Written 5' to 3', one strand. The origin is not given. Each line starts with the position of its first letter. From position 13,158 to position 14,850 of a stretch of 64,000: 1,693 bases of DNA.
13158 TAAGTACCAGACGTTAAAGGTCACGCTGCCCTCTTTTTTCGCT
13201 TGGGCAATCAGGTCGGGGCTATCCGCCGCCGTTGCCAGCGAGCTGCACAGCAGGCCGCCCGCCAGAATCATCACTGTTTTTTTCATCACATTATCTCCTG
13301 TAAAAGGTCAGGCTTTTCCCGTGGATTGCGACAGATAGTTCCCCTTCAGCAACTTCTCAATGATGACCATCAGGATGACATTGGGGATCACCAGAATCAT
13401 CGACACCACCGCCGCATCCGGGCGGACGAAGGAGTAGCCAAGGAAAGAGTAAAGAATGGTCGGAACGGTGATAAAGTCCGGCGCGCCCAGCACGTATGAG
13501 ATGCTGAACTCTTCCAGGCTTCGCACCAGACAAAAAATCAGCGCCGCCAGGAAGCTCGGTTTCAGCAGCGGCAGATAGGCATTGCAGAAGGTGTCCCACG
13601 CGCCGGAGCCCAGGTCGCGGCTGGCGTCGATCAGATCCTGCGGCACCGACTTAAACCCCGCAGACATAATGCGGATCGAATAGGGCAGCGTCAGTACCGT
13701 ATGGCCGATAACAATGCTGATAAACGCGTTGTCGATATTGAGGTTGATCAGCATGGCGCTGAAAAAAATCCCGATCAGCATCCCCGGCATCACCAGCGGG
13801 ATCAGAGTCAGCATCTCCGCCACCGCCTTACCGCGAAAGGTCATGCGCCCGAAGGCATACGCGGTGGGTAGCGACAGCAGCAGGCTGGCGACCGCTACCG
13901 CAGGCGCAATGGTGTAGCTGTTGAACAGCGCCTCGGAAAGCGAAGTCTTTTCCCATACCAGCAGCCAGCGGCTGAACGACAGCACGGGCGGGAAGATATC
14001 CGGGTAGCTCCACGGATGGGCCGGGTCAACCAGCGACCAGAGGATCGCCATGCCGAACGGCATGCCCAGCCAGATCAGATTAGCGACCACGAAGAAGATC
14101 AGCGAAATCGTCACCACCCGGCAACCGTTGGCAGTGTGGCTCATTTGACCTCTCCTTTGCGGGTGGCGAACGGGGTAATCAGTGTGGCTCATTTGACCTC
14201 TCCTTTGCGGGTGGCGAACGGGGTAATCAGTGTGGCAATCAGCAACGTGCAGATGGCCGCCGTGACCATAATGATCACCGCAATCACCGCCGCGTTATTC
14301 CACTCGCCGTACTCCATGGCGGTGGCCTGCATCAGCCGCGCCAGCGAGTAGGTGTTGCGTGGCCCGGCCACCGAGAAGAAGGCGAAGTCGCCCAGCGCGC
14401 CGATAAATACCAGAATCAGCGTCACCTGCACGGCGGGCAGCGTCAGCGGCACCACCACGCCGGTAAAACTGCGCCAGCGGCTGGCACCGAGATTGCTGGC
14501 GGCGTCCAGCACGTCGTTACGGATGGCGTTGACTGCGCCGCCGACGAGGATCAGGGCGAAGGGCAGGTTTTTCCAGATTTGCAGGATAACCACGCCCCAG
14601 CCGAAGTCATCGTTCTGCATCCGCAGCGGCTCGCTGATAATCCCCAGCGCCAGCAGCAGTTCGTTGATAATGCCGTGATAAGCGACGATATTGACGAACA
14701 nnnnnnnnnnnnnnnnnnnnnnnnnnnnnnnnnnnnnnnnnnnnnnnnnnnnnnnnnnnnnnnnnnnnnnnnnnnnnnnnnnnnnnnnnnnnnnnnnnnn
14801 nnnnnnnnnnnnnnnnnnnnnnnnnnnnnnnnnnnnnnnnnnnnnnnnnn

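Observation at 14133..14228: Perfect 48-bp in-frame tandem duplication across the stop/start junction of the two ABC permease genes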

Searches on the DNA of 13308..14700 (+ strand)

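Call 5: search_dna_similar(query=window:13700-14700:+, collection=ecoli_genomes, mode=near, max_rows=30)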
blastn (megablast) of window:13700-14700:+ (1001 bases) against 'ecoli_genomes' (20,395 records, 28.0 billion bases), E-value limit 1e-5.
Records with a match: 23; places in all: 28; records where one place covers at least 80% of the query: 23.
Genomes with a match: 23 of 5426; with a place that covers at least 80% of the query: 23. Places per genome that has any: lowest 1, median 1, highest 4. On chromosomes: 28 places; on plasmids: 0.
Best place of each record, by identity: >=99% 23.
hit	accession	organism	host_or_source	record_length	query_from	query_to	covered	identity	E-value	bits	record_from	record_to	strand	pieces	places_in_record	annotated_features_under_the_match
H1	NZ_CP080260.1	Escherichia coli strain 135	Chicken fecal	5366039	1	1001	100%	99.9%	0e+0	1844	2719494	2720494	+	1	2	ABC transporter permease (x2)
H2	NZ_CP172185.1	Escherichia coli strain GF60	chicken meat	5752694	1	1001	100%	99.9%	0e+0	1844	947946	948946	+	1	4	ABC transporter permease (x2)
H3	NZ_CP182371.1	Escherichia coli strain Br_112_kylling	-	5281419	1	1001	100%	99.9%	0e+0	1844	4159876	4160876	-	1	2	ABC transporter permease (x2)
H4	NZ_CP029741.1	Escherichia coli strain AR_0085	missing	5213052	1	1001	100%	99.6%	0e+0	1844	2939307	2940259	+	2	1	ABC transporter permease (x2)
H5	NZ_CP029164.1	Escherichia coli strain 104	chicken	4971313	1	1001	100%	99.6%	0e+0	1844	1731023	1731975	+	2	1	ABC transporter permease (x2)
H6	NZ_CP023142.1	Escherichia coli strain CFSAN061770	missing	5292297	1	1001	100%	99.6%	0e+0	1844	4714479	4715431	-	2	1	ABC transporter permease (x2)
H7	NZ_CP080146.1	Escherichia coli strain PK8276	chicken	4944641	1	1001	100%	99.6%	0e+0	1844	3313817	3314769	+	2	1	ABC transporter permease (x2)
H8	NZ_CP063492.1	Escherichia coli strain EF5-18-41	Gallus gallus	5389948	1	1001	100%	99.6%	0e+0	1844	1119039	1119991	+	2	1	ABC transporter permease (x2)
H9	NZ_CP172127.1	Escherichia coli strain GF43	chicken meat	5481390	1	1001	100%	99.6%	0e+0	1844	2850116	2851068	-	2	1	ABC transporter permease (x2)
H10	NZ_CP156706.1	Escherichia coli strain PKF11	Milvus migrans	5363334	1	1001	100%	99.6%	0e+0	1844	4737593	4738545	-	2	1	ABC transporter permease (x2)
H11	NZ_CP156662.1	Escherichia coli strain PKF4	Milvus migrans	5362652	1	1001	100%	99.6%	0e+0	1844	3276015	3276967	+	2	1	ABC transporter permease (x2)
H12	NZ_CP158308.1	Escherichia coli strain CM2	Chicken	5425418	1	1001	100%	99.6%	0e+0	1844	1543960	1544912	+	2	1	ABC transporter permease (x2)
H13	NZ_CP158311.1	Escherichia coli strain CS5L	Chicken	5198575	1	1001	100%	99.6%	0e+0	1844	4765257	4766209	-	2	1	ABC transporter permease (x2)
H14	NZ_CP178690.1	Escherichia coli strain VTB97420v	Chicken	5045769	1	1001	100%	99.6%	0e+0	1844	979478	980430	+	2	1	ABC transporter permease (x2)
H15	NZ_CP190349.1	Escherichia coli strain EC17CM2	chicken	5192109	1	1001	100%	99.6%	0e+0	1844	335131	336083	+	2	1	ABC transporter permease (x2)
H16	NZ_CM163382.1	Escherichia coli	chicken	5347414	1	1001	100%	99.6%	0e+0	1844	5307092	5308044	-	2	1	ABC transporter permease (x2)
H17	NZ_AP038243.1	Escherichia coli strain HCM-27C-1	Gallus gallus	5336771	1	1001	100%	99.6%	0e+0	1844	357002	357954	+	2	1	ABC transporter permease (x2)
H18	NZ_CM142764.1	Escherichia coli strain GPEC60-33-648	chicken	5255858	1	1001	100%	99.6%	0e+0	1844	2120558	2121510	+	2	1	ABC transporter permease (x2)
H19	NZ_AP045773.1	Escherichia coli strain 23CRST013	Homo sapiens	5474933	1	1001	100%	99.6%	0e+0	1844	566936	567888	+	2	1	ABC transporter permease (x2)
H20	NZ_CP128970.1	Escherichia coli strain TUM1886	missing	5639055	1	1001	100%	99.5%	0e+0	1839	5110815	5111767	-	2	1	ABC transporter permease (x2)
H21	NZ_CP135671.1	Escherichia coli strain TUM9803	missing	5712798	1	1001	100%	99.5%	0e+0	1839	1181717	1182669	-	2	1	ABC transporter permease (x2)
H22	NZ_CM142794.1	Escherichia coli strain GPEC1040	chicken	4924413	1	1001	100%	99.5%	0e+0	1839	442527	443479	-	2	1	ABC transporter permease (x2)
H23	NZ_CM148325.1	Escherichia coli strain 24A16CRGN010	Homo sapiens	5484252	1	1001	100%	99.4%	0e+0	1833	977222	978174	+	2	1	ABC transporter permease (x2)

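Call 6: get_annotated_region(hit=H1, flank=6000)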
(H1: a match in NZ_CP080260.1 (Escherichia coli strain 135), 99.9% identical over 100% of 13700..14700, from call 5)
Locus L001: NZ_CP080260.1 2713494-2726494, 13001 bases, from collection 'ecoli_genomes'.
description: Escherichia coli strain 135 chromosome, complete genome
organism: Escherichia coli strain 135 (NCBI taxid 562)
replicon: chromosome; assembly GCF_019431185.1
host: -; source: Chicken fecal; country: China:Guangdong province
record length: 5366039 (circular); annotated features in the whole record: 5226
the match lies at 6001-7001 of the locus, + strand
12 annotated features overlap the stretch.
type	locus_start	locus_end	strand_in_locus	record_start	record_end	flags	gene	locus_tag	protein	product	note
CDS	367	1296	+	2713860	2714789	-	-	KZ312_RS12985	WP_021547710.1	LysR substrate-binding domain-containing protein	-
CDS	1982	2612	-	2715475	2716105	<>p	-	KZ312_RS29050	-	IS3 family transposase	frameshifted; internal stop; incomplete; partial in the middle of a contig; missing N-terminus and C-terminus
CDS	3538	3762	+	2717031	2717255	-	-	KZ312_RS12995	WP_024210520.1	hypothetical protein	-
CDS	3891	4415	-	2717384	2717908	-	sodC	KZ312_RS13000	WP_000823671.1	superoxide dismutase family protein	-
CDS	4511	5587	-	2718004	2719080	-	-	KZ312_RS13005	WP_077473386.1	extracellular solute-binding protein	-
CDS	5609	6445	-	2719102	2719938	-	-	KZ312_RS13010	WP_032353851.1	ABC transporter permease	-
CDS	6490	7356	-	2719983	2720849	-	-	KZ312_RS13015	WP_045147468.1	ABC transporter permease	-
CDS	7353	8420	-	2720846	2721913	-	-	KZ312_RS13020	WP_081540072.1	ABC transporter ATP-binding protein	-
CDS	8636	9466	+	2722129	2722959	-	-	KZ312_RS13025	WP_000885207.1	glycerophosphodiester phosphodiesterase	-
CDS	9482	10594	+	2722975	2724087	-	-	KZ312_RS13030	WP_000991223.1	ROK family transcriptional regulator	-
CDS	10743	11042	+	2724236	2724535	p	-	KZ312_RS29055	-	YebF family protein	internal stop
CDS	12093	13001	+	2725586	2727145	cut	-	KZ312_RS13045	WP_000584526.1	AbgT family transporter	-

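Call 7: get_annotated_region(hit=H4, flank=6000)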
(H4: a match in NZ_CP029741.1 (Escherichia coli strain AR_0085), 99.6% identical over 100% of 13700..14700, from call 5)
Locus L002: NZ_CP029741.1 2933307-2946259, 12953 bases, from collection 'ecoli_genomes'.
description: Escherichia coli strain AR_0085 chromosome, complete genome
organism: Escherichia coli strain AR_0085 (NCBI taxid 562)
replicon: chromosome; assembly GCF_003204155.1
host: missing; source: missing; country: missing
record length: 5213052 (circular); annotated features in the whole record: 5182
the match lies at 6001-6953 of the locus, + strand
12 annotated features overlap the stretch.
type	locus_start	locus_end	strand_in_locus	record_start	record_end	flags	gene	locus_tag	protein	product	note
CDS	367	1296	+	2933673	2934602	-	-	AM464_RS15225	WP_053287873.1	LysR substrate-binding domain-containing protein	-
CDS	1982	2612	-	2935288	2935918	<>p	-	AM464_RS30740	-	IS3 family transposase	frameshifted; internal stop; incomplete; partial in the middle of a contig; missing N-terminus and C-terminus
CDS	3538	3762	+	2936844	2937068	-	-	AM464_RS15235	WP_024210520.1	hypothetical protein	-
CDS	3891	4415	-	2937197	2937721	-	sodC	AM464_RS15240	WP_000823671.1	superoxide dismutase family protein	-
CDS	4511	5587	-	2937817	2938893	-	-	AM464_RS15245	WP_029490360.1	extracellular solute-binding protein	-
CDS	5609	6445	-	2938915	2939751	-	-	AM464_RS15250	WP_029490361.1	ABC transporter permease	-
CDS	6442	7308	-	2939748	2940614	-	-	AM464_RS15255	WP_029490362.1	ABC transporter permease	-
CDS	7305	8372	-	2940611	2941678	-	-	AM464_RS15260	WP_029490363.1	ABC transporter ATP-binding protein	-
CDS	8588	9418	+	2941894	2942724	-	-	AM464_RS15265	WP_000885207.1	glycerophosphodiester phosphodiesterase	-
CDS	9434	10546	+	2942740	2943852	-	-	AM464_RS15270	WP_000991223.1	ROK family transcriptional regulator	-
CDS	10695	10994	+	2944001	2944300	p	-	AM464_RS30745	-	YebF family protein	internal stop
CDS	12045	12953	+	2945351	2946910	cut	-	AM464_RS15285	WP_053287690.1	AbgT family transporter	-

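Call 8: get_annotated_region(hit=H2, flank=20000)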
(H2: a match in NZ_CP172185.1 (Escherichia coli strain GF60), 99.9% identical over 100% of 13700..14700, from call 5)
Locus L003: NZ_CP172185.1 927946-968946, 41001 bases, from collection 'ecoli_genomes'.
description: Escherichia coli strain GF60 chromosome, complete genome
organism: Escherichia coli strain GF60 (NCBI taxid 562)
replicon: chromosome; assembly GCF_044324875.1
host: -; source: chicken meat; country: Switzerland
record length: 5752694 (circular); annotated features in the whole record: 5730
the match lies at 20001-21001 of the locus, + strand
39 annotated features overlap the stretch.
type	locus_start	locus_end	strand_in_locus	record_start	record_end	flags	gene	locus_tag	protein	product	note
CDS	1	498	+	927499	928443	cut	-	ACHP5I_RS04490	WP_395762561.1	transketolase family protein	-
CDS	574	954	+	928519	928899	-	tnpA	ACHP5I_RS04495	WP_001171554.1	IS66-like element accessory protein TnpA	-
CDS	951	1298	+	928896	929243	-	tnpB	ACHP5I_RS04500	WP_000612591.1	IS66 family insertion sequence element accessory protein TnpB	TnpB, as the term is used for proteins encoded by IS66 family insertion elements, is considered an accessory protein, ...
CDS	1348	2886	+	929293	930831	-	-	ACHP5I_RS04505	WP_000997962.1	IS66-like element ISEc8 family transposase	-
CDS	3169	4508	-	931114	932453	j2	-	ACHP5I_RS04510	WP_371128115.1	IS3 family transposase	programmed frameshift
CDS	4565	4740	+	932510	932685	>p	-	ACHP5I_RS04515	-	transposase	frameshifted; incomplete; partial in the middle of a contig; missing C-terminus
CDS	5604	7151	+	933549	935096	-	-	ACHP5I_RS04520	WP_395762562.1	YadA-like family protein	-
CDS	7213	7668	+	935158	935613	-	-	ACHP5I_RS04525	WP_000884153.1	sigma factor-like helix-turn-helix DNA-binding protein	-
CDS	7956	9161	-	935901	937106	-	-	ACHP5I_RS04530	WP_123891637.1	IS256-like element IS1414 family transposase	-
CDS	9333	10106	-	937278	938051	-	-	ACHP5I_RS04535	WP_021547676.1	YaiO family outer membrane beta-barrel protein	-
CDS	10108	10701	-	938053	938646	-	-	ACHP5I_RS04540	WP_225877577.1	acetyltransferase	-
CDS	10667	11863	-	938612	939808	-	-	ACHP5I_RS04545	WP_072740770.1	glycosyltransferase family 2 protein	-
CDS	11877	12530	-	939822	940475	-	-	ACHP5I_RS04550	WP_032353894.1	PIG-L deacetylase family protein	-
CDS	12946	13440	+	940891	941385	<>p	-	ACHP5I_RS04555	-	Fe(3+)-hydroxamate ABC transporter substrate-binding protein FhuD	Part of the FhuBCD ATP-dependent iron (III) hydroxamate transporter; binds to all hydroxamate siderophores; ...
CDS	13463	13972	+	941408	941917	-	-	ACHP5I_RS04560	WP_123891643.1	TRAP transporter small permease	-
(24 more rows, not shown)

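Call 9: get_annotated_region(hit=H3, flank=20000)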
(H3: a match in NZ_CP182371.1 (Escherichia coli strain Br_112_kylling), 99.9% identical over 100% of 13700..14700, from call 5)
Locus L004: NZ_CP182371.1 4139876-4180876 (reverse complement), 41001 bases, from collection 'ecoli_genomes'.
description: Escherichia coli strain Br_112_kylling chromosome, complete genome
organism: Escherichia coli strain Br_112_kylling (NCBI taxid 562)
replicon: chromosome; assembly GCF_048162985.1
host: -; source: -; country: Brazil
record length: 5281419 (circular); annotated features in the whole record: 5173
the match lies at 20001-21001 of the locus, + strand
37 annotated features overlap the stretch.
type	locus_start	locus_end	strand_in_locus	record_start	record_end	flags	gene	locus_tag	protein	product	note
CDS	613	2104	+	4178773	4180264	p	-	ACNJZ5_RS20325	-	YadA-like family protein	frameshifted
CDS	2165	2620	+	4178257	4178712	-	-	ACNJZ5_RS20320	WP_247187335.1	sigma factor-like helix-turn-helix DNA-binding protein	-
CDS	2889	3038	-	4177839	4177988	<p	-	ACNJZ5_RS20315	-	IS256 family transposase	incomplete; partial in the middle of a contig; missing N-terminus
CDS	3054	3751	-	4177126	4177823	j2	-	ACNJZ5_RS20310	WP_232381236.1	IS1-like element IS1A family transposase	programmed frameshift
CDS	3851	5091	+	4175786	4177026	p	-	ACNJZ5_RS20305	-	ISL3 family transposase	frameshifted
CDS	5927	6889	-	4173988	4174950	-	-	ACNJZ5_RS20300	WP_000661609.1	carbamate kinase family protein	-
CDS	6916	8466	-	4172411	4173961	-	-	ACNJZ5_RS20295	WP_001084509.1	hypothetical protein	-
CDS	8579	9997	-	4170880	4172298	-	-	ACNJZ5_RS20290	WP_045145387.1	DUF1116 domain-containing protein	-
CDS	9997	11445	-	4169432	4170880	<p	fdrA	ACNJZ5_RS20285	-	acyl-CoA synthetase FdrA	incomplete; partial in the middle of a contig; missing N-terminus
CDS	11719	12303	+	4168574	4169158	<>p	-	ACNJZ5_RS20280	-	IS4-like element ISVsa5 family transposase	incomplete; partial in the middle of a contig; missing N-terminus and C-terminus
CDS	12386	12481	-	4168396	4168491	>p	-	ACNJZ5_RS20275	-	hypothetical protein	incomplete; partial in the middle of a contig; missing C-terminus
CDS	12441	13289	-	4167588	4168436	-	-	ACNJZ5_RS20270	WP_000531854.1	DUF2877 domain-containing protein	-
CDS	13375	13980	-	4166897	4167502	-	-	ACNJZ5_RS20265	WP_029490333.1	ankyrin repeat domain-containing protein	-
CDS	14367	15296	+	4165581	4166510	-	-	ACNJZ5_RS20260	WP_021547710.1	LysR substrate-binding domain-containing protein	-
CDS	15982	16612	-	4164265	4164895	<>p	-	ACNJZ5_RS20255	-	IS3 family transposase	frameshifted; internal stop; incomplete; partial in the middle of a contig; missing N-terminus and C-terminus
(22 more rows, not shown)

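Call 14: get_annotated_region(hit=H5, flank=6000)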
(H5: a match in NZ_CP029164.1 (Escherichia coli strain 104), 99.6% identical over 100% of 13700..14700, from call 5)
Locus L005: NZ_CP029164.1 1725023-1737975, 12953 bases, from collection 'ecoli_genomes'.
description: Escherichia coli strain 104 chromosome, complete genome
organism: Escherichia coli strain 104 (NCBI taxid 562)
replicon: chromosome; assembly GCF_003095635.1
host: -; source: chicken; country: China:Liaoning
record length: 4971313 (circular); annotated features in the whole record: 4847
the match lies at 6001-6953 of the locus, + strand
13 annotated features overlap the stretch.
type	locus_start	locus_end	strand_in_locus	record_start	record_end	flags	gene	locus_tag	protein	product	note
CDS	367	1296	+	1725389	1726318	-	-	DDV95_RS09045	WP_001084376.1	LysR substrate-binding domain-containing protein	-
CDS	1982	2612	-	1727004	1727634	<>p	-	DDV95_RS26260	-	IS3 family transposase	frameshifted; internal stop; incomplete; partial in the middle of a contig; missing N-terminus and C-terminus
CDS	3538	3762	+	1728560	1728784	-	-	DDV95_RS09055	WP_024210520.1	hypothetical protein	-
CDS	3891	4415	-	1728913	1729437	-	sodC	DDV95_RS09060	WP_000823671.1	superoxide dismutase family protein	-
CDS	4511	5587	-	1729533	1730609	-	-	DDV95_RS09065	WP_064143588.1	extracellular solute-binding protein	-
CDS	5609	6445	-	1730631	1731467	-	-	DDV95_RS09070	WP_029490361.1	ABC transporter permease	-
CDS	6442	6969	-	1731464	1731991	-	-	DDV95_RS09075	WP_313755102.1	ABC transporter permease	-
CDS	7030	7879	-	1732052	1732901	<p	-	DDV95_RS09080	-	IS3 family transposase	frameshifted; incomplete; partial in the middle of a contig; missing C-terminus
CDS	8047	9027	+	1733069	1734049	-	-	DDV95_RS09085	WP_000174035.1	thymidylate synthase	-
CDS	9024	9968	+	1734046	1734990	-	-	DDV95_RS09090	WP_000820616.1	hypothetical protein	-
CDS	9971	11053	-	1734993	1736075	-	-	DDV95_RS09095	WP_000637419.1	XRE family transcriptional regulator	-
CDS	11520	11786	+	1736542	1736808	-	-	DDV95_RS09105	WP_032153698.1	MazG-like family protein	-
CDS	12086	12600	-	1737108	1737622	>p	-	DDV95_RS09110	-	transposase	frameshifted; incomplete; partial in the middle of a contig; missing N-terminus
